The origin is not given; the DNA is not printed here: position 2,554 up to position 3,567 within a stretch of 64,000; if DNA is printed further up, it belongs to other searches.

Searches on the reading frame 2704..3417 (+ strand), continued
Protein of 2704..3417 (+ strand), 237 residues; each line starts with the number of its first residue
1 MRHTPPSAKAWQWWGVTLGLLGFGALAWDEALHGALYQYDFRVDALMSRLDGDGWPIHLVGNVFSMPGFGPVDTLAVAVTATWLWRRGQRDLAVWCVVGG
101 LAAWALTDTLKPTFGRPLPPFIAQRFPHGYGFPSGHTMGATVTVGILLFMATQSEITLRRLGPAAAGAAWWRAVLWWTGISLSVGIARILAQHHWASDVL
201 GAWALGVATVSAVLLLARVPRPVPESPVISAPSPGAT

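Call 101: get_annotated_region(hit=H7, flank=400)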
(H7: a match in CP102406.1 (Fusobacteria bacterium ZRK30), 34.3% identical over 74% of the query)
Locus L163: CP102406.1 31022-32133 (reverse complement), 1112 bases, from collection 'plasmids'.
description: Fusobacteria bacterium ZRK30 plasmid pZRK30-1, complete sequence
organism: Fusobacteria bacterium ZRK30 (NCBI taxid 2970471)
taxonomy: Bacteria; Fusobacteriota; ; ; ; ; Fusobacteria bacterium ZRK30
host: -; source: pure culture,cold seep; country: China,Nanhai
typing (MOB-suite, as given by PLSDB): non-mobilizable
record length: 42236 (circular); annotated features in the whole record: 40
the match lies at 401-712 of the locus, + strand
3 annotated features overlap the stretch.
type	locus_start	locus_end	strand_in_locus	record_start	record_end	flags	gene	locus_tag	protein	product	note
CDS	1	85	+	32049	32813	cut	-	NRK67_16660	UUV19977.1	ATP-binding protein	-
CDS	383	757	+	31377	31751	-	-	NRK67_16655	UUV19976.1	GxxExxY protein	-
CDS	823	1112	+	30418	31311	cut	-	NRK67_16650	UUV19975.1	metal-dependent hydrolase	-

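Call 102: get_annotated_region(hit=H8, flank=400)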
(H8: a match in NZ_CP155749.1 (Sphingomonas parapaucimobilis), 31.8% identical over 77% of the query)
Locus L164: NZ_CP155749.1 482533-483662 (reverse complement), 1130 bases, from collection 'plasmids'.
description: Sphingomonas parapaucimobilis strain YK209 plasmid unnamed1, complete sequence
organism: Sphingomonas parapaucimobilis (NCBI taxid 28213)
taxonomy: Bacteria; Pseudomonadota; Alphaproteobacteria; Sphingomonadales; Sphingomonadaceae; Sphingomonas; Sphingomonas parapaucimobilis
host: -; source: Chinese cabbage; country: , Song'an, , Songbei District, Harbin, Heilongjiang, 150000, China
typing (MOB-suite, as given by PLSDB): non-mobilizable
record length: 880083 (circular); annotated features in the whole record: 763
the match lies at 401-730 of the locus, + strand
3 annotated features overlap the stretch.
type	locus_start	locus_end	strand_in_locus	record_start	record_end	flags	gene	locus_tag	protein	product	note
CDS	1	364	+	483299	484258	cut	fabD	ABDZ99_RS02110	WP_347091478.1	ACP S-malonyltransferase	GO:0006633 - fatty acid biosynthetic process [Evidence IEA]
CDS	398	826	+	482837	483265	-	-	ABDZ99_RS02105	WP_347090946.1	GxxExxY protein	-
CDS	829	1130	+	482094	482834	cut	fabG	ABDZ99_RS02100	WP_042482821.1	3-oxoacyl-[acyl-carrier-protein] reductase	GO:0006633 - fatty acid biosynthetic process [Evidence IEA]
